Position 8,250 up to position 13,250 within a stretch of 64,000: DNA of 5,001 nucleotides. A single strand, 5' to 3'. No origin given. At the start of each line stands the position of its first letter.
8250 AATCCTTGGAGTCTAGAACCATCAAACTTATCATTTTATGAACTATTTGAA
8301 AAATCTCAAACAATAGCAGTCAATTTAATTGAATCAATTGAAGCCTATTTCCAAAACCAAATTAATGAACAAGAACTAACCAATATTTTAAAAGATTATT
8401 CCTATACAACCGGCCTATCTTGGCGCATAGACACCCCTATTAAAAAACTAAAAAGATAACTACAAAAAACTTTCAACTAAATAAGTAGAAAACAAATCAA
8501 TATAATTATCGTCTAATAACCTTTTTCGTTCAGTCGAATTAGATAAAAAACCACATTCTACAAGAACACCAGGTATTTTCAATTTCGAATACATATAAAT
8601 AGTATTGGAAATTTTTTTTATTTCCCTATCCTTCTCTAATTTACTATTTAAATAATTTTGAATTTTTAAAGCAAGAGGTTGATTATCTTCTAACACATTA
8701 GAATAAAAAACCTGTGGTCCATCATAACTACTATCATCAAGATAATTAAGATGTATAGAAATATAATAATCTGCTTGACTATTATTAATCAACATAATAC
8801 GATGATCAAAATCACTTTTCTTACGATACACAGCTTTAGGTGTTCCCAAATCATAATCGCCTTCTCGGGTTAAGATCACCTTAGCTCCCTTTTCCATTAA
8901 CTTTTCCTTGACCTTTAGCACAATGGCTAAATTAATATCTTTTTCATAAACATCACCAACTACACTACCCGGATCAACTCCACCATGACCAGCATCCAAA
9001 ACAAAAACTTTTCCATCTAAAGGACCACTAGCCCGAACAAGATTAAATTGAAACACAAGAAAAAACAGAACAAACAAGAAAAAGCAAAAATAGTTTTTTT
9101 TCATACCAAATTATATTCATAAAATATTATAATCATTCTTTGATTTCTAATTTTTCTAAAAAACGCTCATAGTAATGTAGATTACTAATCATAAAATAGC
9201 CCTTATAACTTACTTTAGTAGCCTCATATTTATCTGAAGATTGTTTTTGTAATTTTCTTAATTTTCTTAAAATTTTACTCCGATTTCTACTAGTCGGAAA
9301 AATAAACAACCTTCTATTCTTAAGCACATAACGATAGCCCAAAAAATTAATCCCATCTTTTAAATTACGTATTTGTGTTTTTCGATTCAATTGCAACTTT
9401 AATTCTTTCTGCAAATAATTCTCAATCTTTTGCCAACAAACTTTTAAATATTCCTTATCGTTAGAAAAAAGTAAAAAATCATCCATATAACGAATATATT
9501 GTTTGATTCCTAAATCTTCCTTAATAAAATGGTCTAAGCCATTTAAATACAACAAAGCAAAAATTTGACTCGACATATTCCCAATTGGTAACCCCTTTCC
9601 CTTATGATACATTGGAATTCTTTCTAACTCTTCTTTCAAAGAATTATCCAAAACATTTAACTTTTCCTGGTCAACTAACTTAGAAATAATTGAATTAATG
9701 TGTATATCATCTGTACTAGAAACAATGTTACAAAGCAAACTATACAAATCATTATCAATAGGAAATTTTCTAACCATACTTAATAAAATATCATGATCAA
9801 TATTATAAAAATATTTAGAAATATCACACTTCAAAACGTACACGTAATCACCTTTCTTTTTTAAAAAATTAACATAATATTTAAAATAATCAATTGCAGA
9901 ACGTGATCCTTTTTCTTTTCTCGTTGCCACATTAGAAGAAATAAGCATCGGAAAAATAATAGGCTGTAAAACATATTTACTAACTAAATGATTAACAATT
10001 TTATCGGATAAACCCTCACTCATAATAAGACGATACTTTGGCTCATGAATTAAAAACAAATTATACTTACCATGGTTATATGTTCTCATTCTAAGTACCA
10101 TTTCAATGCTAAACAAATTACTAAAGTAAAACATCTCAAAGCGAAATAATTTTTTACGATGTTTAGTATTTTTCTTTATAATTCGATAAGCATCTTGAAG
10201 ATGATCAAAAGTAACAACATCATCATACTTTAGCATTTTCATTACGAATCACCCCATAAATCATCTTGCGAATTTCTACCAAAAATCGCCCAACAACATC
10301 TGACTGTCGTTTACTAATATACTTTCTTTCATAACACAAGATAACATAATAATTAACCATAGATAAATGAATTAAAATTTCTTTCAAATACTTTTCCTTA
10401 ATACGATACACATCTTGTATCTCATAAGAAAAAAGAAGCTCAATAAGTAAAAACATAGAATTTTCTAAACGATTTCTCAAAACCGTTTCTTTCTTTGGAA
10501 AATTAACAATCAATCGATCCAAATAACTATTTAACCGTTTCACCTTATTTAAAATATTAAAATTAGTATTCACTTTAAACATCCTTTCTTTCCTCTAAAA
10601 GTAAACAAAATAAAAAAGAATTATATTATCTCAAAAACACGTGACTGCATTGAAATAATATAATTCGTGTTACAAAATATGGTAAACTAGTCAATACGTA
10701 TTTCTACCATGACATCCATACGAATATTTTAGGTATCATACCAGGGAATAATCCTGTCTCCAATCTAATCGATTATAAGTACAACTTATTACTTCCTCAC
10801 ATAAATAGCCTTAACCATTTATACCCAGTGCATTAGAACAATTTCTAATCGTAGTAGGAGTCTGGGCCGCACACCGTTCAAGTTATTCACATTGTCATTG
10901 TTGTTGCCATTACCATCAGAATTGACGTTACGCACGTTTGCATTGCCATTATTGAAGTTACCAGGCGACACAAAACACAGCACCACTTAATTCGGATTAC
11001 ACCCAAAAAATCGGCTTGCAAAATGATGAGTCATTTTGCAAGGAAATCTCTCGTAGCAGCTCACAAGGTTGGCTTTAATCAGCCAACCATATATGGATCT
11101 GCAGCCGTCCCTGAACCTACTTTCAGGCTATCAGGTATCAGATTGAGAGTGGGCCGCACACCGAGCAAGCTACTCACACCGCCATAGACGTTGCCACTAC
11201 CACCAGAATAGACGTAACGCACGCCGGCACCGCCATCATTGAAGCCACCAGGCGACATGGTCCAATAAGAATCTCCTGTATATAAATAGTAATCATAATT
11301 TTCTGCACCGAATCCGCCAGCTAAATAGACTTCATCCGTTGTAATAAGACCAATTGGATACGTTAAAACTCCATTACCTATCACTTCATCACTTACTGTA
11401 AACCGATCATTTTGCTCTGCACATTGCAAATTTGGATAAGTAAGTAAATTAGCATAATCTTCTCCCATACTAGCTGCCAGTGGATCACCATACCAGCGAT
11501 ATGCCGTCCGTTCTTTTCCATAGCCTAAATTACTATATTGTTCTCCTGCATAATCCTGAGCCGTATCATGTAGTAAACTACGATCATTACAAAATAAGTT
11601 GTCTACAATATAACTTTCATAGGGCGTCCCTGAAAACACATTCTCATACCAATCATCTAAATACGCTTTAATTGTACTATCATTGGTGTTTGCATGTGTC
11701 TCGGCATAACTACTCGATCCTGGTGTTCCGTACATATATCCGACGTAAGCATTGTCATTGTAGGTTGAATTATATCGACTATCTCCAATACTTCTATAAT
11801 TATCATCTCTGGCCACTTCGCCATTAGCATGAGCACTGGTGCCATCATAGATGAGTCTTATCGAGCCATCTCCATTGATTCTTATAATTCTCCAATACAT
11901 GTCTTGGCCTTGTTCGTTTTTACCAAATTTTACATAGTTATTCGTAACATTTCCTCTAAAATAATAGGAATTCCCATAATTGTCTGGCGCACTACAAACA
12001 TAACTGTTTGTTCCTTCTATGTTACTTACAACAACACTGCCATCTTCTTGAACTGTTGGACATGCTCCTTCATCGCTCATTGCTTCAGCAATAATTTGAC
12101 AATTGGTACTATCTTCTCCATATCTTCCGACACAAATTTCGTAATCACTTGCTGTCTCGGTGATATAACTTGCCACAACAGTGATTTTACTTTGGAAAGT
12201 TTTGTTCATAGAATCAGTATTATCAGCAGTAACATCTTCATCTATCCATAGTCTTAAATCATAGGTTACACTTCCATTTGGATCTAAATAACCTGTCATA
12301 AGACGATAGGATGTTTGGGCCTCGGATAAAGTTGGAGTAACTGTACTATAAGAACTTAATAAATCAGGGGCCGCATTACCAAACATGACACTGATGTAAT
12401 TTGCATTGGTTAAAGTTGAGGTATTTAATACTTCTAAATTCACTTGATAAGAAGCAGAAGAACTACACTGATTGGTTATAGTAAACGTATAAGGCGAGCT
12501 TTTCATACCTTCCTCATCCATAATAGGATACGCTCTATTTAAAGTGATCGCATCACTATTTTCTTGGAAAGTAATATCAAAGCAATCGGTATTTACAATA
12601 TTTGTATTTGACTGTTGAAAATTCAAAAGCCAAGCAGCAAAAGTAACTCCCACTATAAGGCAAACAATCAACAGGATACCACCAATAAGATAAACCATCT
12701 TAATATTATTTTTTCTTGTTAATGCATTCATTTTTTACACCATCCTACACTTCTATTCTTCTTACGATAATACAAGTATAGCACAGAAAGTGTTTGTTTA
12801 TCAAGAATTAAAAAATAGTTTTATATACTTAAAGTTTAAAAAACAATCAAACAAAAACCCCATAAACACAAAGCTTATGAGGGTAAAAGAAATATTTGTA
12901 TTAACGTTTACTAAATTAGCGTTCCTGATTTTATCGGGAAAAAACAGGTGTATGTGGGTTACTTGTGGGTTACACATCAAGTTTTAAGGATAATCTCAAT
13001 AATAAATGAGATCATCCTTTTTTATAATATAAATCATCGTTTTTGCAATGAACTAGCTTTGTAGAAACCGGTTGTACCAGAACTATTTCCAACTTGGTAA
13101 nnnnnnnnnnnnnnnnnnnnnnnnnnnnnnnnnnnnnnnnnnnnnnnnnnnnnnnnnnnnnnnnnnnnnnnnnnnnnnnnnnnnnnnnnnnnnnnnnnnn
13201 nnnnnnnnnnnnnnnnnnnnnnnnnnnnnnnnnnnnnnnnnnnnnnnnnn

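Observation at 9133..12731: Complete, apparently active chromosomal DGR diversifying a membrane-anchored surface protein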

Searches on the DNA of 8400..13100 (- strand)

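Call 39: search_rna_families(source=window, start=8400, end=13100, threshold=evalue, max_evalue=1)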
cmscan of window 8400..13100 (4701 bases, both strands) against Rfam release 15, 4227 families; matches with E-value up to 1: 0.
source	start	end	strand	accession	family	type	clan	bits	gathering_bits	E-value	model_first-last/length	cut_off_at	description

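Call 73: build_rna_model(alignment_id=A6, structure=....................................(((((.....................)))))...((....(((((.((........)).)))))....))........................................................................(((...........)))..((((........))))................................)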
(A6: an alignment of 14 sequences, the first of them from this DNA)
Model R1 built from alignment A6 (14 sequences, 245 columns); structure: as given.
model positions 177; base pairs 21; branch points 3; effective number of sequences 3.21; information 0.59 bits per position. Calibrated on 0.2 Mb of random sequence (short: E-values are rough).
structure used (alignment columns):
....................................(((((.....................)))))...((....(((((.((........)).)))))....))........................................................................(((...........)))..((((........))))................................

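Call 74: search_with_rna_model(model_id=R1, sources=[window, L001, L002, L003, L004, L005, L006, L007, L008, L009, L010, L011, L012, L013, L014, L015, L016, L017, L018, L019, L020, L021, L022, L023, L024, L025, L026, L027, L028, L029, L030, L031, L032, L033, L034, L035, L036, L037, L038, L039, L040, L041, L042, L043, L044, L045, L046, L047, L048, L049, L050, L051, L052, L053, L054, L055, L056, L057, L058, L059, L060, L061, L062, L063, L064, L065, L066, L067, L068, L069, L070, L071, L072, L073, L074, L075, L076, L077, L078, L079, L080, L081, L082, L083, L086], max_evalue=0.01, make_alignment=true)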
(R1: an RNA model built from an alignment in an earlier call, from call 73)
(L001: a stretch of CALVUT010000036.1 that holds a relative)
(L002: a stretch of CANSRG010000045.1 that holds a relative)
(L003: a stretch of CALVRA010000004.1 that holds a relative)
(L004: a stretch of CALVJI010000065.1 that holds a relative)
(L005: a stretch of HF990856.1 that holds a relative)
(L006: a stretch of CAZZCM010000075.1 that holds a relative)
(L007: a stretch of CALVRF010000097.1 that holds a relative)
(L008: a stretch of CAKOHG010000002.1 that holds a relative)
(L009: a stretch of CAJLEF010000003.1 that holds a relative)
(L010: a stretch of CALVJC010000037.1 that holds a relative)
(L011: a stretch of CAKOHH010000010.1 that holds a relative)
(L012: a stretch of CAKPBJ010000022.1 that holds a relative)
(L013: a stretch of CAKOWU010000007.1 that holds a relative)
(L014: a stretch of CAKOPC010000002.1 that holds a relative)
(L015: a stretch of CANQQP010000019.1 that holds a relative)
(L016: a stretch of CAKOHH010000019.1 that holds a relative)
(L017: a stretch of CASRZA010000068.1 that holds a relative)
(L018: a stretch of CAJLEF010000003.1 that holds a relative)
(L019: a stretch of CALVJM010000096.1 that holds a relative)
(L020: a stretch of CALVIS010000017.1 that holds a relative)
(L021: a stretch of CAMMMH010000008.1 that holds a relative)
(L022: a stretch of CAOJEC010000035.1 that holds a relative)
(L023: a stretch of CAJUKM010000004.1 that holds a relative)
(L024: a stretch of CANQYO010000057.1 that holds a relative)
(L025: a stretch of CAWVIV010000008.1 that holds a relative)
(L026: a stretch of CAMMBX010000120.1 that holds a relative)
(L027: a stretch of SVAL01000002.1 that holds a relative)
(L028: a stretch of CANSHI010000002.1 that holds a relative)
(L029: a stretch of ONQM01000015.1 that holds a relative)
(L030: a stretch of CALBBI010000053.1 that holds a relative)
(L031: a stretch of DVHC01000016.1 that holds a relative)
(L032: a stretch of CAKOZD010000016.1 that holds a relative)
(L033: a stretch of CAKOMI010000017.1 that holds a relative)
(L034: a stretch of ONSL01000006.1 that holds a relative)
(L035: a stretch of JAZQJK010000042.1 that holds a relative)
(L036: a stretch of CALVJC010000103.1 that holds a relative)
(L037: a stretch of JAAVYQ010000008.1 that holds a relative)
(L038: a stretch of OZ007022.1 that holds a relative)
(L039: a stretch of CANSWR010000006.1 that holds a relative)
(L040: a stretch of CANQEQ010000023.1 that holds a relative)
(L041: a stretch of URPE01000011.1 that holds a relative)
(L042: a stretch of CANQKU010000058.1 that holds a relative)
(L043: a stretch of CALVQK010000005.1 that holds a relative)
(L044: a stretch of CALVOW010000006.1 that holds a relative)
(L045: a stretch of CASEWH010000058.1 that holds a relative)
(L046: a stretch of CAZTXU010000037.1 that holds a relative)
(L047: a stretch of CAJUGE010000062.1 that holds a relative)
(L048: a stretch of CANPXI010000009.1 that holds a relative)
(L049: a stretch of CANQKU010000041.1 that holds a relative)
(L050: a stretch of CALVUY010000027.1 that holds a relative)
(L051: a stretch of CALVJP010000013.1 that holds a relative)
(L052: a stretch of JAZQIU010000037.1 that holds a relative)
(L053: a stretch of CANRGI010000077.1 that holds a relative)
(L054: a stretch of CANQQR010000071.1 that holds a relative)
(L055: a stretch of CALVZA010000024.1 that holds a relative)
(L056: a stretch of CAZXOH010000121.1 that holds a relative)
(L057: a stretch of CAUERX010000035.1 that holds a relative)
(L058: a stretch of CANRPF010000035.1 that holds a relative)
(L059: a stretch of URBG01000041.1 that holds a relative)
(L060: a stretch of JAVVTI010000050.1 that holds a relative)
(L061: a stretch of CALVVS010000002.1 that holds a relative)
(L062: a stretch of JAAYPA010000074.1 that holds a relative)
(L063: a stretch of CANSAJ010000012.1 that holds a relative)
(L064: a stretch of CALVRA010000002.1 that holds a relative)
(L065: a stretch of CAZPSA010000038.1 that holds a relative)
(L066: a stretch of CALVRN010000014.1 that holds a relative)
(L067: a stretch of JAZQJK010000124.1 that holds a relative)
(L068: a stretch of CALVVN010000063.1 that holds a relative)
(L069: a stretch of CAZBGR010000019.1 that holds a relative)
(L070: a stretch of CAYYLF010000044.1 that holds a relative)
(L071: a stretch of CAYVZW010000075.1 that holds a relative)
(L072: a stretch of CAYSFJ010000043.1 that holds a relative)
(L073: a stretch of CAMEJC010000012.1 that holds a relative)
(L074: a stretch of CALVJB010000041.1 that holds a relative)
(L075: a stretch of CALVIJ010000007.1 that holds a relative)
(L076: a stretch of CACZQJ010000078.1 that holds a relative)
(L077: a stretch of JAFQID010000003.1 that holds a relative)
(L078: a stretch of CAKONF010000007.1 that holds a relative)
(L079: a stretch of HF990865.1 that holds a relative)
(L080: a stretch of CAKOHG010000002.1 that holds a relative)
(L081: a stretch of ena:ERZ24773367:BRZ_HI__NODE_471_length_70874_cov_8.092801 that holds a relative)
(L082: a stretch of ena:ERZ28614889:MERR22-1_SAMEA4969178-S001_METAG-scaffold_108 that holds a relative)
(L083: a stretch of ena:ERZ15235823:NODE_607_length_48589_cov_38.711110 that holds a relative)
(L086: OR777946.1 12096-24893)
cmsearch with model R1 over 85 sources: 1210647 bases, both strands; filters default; matches with E-value up to 0.01: 82.
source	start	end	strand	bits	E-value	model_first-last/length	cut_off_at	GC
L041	9418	9596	+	178.8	3.9e-37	1-177/177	no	0.34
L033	3923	4101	+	178.1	5.7e-37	1-177/177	no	0.35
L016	3224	3398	+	172.5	9.9e-36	1-177/177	no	0.41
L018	9428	9602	+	168.8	6.7e-35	1-177/177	no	0.41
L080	9428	9602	+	168.7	7.1e-35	1-177/177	no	0.41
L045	1604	1762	+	159.4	8.3e-33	1-177/177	no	0.38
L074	2353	2510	+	157.4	2.4e-32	1-177/177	no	0.38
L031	9078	9238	+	156.7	3.5e-32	1-177/177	no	0.4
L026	919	1078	+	156.4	4e-32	1-177/177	no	0.41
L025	9075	9234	+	152.3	3.2e-31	1-177/177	no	0.37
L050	542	703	+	151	6.2e-31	1-177/177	no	0.38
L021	132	293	+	150.7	7.4e-31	1-177/177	no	0.36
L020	7156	7316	+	150.5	8.2e-31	1-177/177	no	0.38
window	10700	10882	-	148.2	2.7e-30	1-177/177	no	0.37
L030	429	625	+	147.3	4.2e-30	1-177/177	no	0.34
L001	670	852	+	145.8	9.2e-30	1-177/177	no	0.37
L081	11850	12032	+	145.8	9.2e-30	1-177/177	no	0.37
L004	474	654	+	136.3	1.2e-27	1-177/177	no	0.34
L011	8423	8598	+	133.9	4.1e-27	1-177/177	no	0.38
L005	8098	8282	+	133.7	4.6e-27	1-177/177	no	0.35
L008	7772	7947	+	132.9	7e-27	1-177/177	no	0.33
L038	8116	8300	+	132.2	1e-26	1-177/177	no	0.36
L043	6475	6632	+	129.5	3.9e-26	1-177/177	no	0.39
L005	6921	7105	+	128.9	5.4e-26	1-177/177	no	0.37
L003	8732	8917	+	128.1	8.3e-26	1-177/177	no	0.38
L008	8106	8281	+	127.6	1e-25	1-177/177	no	0.34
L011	8760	8935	+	127.4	1.2e-25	1-177/177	no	0.36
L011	9101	9276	+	126.5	1.8e-25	1-177/177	no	0.36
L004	1206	1386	+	125.9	2.5e-25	1-177/177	no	0.33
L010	394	572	+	125.7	2.8e-25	1-177/177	no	0.33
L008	9108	9283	+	124.1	6.5e-25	1-177/177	no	0.35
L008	8774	8949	+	123.8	7.3e-25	1-177/177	no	0.36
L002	246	434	+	123.7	7.7e-25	1-177/177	no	0.28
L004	850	1031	+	123.2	1e-24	1-177/177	no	0.34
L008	7103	7278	+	122.4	1.6e-24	1-177/177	no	0.37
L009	9440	9615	+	121.5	2.4e-24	1-177/177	no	0.38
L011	9439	9614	+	120.1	4.9e-24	1-177/177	no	0.39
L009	8104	8279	+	119.4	7.2e-24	1-177/177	no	0.36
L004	1590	1772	+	119.3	7.6e-24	1-177/177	no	0.32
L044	8931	9110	+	119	8.7e-24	1-177/177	no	0.32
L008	9440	9614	+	118.8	9.6e-24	1-177/177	no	0.38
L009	9108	9283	+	118.7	1e-23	1-177/177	no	0.35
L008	7438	7613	+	117.4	2e-23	1-177/177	no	0.31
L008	8442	8617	+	116.1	3.8e-23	1-177/177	no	0.37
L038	8745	8931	+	114.8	7.5e-23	1-177/177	no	0.34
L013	8737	8926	+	114.5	9e-23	1-177/177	no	0.36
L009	8440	8615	+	112.9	2e-22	1-177/177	no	0.35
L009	8776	8951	+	110.2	8e-22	1-177/177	no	0.35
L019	271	464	+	109.8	9.8e-22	1-177/177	no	0.32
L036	1439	1592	+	108.3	2.1e-21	1-177/177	no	0.42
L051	1302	1489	+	107.9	2.7e-21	1-177/177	no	0.38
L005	8734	8920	+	107.1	4e-21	1-177/177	no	0.34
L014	9378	9553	+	103.8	2.2e-20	1-177/177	no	0.34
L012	8838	9025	+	101.3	7.6e-20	1-177/177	no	0.37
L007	291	470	+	101.3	7.7e-20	1-177/177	no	0.36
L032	8474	8661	+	98.8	2.9e-19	1-177/177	no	0.37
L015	9232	9438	+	90.8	1.7e-17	1-177/177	no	0.3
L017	2532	2713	+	85.9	2.1e-16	1-177/177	no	0.41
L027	9362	9531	+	80.2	4.1e-15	1-177/177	no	0.32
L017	3367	3551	+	80.1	4.2e-15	1-177/177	no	0.39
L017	3774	3957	+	77.7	1.5e-14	1-177/177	no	0.43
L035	365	539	+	77.6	1.5e-14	1-177/177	no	0.37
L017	2934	3117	+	75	5.7e-14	1-177/177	no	0.44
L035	798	972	+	74.4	8.1e-14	1-177/177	no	0.44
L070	3759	3940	+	72.5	2.1e-13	1-177/177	no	0.4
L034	9335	9608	+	67.5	2.7e-12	1-177/177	no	0.3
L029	9318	9602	+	64.7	1.1e-11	1-177/177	no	0.3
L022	6777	6961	+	60.8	8.4e-11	1-177/177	no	0.41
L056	2439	2577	+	58.9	2.2e-10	1-177/177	no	0.31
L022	4751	4936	+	58.1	3.4e-10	1-177/177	no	0.4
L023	11357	11543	+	55.4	1.4e-09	1-177/177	no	0.37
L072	726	884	+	43.7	5.6e-07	1-177/177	no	0.33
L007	1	66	+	43.6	6.1e-07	111-177/177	5'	0.35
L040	9048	9177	+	42.1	1.3e-06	1-177/177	no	0.25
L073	2234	2402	+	40.9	2.4e-06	1-177/177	no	0.31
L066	7620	7754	+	40.6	2.8e-06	1-177/177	no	0.33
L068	438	578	+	36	3e-05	1-177/177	no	0.35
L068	927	1067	+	34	8.1e-05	1-177/177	no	0.36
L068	1284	1424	+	30.9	0.0004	1-177/177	no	0.35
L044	11350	11474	+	30.3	0.00055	1-177/177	no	0.3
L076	346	479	+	27.5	0.0023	1-177/177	no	0.32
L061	8937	9101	+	26.3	0.0043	1-177/177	no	0.35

Alignment A7: 82 matches aligned to the model, 409 columns, each read 5' to 3' on its own strand. Consensus structure (alignment columns), stored with it:
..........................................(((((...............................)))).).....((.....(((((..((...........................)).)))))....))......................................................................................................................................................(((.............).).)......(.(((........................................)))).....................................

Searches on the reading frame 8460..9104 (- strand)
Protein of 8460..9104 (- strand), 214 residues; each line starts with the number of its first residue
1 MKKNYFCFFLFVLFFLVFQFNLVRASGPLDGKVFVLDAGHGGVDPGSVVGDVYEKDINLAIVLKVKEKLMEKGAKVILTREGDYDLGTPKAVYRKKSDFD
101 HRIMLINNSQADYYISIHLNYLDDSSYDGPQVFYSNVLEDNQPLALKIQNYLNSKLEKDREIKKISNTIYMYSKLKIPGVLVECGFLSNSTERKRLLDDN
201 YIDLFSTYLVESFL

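Call 4: search_protein_families(library=pfam, proteins=[window:8460-9104:-], max_evalue=0.01)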
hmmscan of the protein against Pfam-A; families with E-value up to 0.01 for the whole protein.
window:8460-9104:- (214 aa): 1 family
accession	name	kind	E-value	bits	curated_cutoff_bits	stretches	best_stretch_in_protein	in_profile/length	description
PF01520.23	Amidase_3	-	3.9e-39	134.9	27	1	35-202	2-161/174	N-acetylmuramoyl-L-alanine amidase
